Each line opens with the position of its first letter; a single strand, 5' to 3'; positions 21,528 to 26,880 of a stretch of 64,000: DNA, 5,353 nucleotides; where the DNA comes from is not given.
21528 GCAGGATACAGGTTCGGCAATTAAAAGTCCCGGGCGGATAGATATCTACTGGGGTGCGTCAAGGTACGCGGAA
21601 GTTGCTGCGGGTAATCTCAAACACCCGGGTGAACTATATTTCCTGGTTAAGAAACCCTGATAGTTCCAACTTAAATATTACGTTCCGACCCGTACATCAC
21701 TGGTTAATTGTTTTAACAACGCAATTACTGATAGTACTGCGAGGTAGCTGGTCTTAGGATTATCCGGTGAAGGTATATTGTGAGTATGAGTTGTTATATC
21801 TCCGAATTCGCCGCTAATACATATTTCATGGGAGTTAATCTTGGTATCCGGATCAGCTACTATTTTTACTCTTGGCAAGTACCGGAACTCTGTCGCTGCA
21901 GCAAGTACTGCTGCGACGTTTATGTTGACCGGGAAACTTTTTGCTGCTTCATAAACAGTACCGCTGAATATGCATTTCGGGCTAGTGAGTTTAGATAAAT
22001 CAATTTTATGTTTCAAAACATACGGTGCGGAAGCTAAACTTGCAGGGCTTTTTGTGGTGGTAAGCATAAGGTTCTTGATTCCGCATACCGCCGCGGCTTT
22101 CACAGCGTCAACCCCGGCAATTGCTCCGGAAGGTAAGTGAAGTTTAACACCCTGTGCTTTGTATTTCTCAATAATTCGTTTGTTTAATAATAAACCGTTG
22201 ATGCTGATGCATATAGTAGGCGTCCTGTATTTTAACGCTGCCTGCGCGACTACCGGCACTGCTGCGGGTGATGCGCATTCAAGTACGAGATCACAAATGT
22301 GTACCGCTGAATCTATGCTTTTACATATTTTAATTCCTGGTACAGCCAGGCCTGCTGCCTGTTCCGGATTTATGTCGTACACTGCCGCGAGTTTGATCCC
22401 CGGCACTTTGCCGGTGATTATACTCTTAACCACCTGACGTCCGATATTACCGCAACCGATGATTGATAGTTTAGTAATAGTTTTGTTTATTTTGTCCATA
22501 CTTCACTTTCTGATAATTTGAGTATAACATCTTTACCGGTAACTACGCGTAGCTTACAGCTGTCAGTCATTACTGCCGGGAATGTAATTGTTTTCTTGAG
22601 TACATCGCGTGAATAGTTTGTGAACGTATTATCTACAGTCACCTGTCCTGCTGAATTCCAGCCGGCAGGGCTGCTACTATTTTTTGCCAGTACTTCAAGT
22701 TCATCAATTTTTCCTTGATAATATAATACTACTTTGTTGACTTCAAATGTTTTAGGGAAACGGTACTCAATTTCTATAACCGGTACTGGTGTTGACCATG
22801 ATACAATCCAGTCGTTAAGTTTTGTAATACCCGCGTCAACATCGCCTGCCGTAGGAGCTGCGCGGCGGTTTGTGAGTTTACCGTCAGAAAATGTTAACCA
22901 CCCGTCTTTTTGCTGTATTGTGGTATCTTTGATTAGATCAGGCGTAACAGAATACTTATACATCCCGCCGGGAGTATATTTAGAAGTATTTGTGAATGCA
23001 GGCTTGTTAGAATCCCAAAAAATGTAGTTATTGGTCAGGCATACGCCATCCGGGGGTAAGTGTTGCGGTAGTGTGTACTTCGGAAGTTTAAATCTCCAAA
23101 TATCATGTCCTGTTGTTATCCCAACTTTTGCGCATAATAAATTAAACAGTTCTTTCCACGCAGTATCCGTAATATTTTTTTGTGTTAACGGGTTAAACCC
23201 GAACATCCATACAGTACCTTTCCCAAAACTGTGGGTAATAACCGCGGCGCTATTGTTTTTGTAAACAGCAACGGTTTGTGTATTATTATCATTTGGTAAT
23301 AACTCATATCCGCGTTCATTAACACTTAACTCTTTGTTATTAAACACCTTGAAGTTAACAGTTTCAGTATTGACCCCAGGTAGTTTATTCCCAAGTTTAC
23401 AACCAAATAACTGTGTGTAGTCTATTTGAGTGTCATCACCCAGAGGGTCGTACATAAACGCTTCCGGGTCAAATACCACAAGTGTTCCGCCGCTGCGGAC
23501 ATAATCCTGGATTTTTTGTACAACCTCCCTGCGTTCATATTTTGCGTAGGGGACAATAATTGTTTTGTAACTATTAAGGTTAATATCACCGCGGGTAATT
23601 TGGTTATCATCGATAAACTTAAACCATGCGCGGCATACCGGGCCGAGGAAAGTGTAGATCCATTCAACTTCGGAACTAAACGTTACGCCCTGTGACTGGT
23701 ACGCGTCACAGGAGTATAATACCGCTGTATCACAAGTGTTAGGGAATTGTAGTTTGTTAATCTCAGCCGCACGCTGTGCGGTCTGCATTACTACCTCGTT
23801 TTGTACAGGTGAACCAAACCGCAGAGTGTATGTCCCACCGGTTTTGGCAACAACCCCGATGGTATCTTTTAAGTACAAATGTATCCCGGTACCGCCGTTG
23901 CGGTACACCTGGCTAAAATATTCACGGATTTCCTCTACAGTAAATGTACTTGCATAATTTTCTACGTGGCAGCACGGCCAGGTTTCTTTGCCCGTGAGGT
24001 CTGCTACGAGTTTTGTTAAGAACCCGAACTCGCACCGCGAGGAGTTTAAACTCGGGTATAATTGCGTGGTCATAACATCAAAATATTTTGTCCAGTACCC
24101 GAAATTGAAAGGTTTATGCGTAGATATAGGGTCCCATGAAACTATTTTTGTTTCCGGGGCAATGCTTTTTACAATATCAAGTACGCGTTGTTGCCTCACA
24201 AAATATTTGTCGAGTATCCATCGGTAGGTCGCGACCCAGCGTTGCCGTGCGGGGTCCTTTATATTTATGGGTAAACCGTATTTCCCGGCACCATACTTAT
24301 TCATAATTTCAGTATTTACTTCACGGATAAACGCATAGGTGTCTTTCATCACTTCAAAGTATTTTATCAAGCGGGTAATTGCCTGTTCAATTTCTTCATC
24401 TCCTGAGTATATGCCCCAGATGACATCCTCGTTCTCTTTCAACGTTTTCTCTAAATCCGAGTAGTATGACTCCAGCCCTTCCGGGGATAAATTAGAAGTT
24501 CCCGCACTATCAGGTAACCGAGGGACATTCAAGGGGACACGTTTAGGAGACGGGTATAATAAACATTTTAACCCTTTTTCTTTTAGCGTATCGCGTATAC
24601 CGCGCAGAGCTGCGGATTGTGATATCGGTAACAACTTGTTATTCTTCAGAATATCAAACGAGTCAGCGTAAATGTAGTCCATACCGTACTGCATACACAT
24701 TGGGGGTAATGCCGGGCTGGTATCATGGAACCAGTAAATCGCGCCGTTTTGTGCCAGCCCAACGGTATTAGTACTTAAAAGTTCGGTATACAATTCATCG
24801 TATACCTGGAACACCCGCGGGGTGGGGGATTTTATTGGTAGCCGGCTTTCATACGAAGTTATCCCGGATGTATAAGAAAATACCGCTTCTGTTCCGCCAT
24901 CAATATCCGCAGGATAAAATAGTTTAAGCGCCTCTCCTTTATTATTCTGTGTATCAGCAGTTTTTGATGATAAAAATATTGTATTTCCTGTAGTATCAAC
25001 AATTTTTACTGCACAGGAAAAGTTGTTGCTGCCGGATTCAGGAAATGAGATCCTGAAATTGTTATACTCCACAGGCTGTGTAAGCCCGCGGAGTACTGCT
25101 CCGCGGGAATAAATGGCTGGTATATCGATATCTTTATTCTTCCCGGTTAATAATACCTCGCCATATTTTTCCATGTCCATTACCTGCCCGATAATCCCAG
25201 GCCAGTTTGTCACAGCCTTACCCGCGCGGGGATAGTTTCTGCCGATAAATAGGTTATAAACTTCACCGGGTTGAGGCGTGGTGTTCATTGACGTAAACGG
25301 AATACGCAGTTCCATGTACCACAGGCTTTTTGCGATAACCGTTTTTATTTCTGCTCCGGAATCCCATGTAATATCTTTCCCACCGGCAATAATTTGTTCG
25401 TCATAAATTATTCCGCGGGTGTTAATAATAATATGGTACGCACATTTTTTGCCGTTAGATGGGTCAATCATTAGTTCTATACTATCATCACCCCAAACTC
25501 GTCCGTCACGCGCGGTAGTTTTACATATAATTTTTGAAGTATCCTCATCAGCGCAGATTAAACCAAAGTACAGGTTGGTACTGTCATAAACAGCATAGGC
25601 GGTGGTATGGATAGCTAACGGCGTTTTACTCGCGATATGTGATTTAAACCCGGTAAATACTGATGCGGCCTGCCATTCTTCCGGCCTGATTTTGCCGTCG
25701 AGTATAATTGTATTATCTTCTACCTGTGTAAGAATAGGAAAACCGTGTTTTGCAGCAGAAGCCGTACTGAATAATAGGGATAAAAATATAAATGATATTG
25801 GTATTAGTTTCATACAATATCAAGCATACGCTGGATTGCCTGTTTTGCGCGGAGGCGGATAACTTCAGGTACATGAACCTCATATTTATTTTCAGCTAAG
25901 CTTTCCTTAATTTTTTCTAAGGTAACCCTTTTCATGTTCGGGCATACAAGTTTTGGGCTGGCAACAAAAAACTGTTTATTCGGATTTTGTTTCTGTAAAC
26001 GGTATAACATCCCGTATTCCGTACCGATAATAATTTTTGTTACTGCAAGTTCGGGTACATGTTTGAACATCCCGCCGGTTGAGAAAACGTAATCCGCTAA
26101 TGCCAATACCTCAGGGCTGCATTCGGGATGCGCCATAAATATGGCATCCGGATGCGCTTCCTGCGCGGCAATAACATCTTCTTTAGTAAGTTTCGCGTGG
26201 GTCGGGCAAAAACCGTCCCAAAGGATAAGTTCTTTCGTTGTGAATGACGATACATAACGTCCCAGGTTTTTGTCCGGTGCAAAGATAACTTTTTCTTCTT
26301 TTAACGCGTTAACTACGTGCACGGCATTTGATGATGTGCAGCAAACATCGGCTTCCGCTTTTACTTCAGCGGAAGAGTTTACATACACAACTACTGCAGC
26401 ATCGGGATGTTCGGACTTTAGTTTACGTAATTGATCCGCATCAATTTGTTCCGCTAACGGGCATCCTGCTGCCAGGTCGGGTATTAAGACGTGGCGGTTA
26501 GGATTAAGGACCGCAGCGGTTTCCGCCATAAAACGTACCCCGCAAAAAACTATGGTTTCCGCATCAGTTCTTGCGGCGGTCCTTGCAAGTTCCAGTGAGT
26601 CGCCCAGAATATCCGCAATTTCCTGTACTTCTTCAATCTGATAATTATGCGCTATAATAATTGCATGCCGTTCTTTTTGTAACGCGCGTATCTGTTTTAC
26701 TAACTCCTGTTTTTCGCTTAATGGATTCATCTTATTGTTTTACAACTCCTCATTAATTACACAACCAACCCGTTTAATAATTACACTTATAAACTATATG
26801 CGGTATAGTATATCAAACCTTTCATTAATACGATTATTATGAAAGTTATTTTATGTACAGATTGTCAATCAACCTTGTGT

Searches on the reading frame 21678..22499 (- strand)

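Call 13: search_protein_families(library=ncbifam, proteins=[window:21678-22499:-], max_evalue=0.00001)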
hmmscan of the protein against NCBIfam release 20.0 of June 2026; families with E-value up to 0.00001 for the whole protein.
window:21678-22499:- (273 aa): 9 families
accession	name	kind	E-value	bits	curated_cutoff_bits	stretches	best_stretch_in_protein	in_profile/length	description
NF009830.0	PRK13304.1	equivalog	5.5e-73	245.7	267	1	10-273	3-265/265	aspartate dehydrogenase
TIGR03855.1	NAD_NadX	equivalog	1.6e-59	201.2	206.55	1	35-270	2-228/229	aspartate dehydrogenase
NF009825.0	PRK13302.1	equivalog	8.5e-51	173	253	1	9-273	7-271/271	aspartate dehydrogenase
NF009828.0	PRK13303.1-3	subfamily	5.9e-48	163.3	177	1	9-269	2-261/263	aspartate dehydrogenase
NF009829.0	PRK13303.1-4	subfamily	2.8e-42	145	184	1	11-272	3-244/245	aspartate dehydrogenase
NF009827.0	PRK13303.1-2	equivalog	1.6e-35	122.6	226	1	10-264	3-260/267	aspartate dehydrogenase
NF009826.0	PRK13303.1-1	equivalog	5.1e-29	101.6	479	1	8-265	9-267/273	aspartate dehydrogenase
NF009824.0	PRK13301.1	equivalog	3.7e-27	95.5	528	1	10-265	4-260/267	putative L-aspartate dehydrogenase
TIGR03944.1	dehyd_SbnB_fam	equivalog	9.1e-07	28.2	326.9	1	6-100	130-230/327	2,3-diaminopropionate biosynthesis protein SbnB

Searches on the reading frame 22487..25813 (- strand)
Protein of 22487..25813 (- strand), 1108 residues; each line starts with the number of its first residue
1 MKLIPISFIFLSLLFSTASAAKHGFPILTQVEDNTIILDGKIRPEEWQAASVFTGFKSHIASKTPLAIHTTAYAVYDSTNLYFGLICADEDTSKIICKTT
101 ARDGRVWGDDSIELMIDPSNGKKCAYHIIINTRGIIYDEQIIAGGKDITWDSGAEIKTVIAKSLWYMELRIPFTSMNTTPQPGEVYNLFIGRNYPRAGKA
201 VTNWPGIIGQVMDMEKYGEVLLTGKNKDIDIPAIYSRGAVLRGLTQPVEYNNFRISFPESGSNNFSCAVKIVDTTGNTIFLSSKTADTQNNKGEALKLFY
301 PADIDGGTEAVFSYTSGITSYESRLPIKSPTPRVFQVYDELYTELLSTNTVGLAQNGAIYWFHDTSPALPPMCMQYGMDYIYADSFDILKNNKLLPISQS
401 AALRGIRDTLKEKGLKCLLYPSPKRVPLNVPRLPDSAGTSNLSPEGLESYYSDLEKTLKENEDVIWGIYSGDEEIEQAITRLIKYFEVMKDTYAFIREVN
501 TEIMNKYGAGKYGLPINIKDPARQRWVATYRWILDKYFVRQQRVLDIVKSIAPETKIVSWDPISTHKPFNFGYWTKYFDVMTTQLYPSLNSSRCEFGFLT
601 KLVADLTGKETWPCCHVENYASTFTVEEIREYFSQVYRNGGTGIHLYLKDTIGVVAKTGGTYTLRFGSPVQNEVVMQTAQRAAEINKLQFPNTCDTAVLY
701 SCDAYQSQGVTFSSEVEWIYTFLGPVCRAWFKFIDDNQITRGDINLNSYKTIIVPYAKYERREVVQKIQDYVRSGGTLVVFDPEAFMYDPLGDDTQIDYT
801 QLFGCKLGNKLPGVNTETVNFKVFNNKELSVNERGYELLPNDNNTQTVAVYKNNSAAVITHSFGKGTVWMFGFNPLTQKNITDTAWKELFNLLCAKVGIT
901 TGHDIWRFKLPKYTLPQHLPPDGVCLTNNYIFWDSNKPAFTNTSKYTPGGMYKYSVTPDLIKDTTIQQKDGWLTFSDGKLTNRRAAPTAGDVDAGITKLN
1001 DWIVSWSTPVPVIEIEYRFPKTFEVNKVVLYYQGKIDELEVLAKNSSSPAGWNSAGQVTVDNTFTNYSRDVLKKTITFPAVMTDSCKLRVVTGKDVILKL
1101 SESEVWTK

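Call 13: search_protein_families(library=ncbifam, proteins=[window:22487-25813:-], max_evalue=0.00001)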
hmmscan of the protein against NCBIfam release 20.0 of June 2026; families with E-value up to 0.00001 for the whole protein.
window:22487-25813:- (1108 aa): 0 families

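Call 55: search_protein_families(library=pfam, proteins=[window:22487-25813:-], max_evalue=0.001)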
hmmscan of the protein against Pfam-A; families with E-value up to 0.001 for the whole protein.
window:22487-25813:- (1108 aa): 2 families
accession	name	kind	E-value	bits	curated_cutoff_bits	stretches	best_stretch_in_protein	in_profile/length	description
PF08532.16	Glyco_hydro_42M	-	1.7e-11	44.5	25.8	1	729-874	34-187/207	Beta-galactosidase trimerisation domain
PF06452.16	CBM9_1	-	9e-11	42.4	23.4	1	39-224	2-184/185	Carbohydrate family 9 binding domain-like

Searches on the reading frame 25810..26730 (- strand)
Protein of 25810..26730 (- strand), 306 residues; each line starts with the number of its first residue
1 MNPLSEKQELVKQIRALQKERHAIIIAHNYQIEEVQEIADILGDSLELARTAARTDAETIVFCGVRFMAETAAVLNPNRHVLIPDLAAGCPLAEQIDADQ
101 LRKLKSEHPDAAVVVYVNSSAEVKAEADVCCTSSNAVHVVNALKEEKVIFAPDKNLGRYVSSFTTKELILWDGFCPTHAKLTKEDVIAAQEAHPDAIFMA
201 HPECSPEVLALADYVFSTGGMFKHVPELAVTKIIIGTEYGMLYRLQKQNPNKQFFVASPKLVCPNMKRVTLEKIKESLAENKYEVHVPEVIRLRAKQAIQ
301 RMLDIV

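Call 13: search_protein_families(library=ncbifam, proteins=[window:25810-26730:-], max_evalue=0.00001)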
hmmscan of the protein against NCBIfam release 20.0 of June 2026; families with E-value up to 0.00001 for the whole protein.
window:25810-26730:- (306 aa): 4 families
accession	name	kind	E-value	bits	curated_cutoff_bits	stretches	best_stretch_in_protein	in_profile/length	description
NF006878.0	PRK09375.1-2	equivalog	1e-128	428.8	294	1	6-305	2-304/306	quinolinate synthase NadA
TIGR00550.1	nadA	equivalog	1.1e-110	369.6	262.9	1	7-305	3-308/309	quinolinate synthase NadA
NF006884.0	PRK09375.2-5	equivalog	2.4e-51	174.8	691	2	7-160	69-245/426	quinolinate synthase NadA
NF006882.0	PRK09375.2-3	equivalog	4.1e-14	52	561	1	24-174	75-244/447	quinolinate synthase NadA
